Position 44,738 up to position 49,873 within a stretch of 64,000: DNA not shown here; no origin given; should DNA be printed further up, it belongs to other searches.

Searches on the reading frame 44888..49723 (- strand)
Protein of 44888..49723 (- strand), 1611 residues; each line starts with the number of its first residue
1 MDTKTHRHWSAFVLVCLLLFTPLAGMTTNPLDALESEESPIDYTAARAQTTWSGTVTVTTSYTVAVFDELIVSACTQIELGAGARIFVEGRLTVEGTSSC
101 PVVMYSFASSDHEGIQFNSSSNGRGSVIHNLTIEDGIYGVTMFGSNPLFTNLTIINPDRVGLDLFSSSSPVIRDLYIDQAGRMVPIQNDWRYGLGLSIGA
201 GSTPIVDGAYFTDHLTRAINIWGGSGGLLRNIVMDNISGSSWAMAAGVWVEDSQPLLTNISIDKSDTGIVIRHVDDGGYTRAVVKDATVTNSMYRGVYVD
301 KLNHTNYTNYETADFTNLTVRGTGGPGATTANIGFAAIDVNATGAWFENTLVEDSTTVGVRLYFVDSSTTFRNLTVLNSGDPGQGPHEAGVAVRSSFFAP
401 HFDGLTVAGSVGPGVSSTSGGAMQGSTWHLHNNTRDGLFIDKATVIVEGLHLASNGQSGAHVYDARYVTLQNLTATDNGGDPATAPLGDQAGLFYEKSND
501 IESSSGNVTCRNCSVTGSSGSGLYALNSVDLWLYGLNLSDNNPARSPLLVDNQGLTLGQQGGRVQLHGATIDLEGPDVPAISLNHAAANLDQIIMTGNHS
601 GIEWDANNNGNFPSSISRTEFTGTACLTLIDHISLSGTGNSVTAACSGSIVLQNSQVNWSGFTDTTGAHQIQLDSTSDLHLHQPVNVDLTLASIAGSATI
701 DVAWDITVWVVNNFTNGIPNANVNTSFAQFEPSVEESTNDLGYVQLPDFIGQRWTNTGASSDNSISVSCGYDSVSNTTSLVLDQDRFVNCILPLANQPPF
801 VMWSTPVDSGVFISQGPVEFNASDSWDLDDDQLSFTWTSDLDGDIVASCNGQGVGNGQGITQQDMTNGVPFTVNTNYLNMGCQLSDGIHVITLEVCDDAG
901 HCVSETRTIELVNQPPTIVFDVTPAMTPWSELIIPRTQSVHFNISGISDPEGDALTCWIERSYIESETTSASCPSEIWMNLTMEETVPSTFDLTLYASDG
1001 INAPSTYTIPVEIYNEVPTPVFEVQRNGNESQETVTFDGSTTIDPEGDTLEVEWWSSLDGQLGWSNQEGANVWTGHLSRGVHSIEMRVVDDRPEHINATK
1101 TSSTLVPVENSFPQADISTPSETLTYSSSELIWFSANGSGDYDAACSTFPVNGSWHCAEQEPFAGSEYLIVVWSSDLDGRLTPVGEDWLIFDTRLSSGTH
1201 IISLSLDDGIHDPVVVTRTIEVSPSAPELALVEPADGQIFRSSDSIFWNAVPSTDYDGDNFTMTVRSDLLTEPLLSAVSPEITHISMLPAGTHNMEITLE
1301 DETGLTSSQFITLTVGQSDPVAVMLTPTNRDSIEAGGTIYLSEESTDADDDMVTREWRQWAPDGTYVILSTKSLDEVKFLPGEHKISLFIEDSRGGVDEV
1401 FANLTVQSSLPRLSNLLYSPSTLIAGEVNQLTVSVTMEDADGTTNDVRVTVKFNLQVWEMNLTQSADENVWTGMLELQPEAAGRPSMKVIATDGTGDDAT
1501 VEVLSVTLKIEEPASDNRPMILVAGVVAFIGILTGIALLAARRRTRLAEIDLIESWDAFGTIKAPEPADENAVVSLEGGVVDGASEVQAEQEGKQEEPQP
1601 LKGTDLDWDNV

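Call 69: search_protein_families(library=pfam, proteins=[window:44888-49723:-], max_evalue=0.001)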
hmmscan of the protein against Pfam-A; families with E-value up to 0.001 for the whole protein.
window:44888-49723:- (1611 aa): 3 families
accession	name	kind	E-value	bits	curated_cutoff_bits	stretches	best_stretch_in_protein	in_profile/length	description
PF13229.12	Beta_helix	-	8.6e-20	71.4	25.9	3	366-530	7-149/158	Right handed beta helix region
PF21027.3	Sde0182_C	-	3.6e-09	37.5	27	0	1034-1056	1-23/83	Cellulose-binding protein Sde0182, C-terminal domain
PF17963.7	Big_9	-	0.00022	22.5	23.6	0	814-909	15-88/89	Bacterial Ig domain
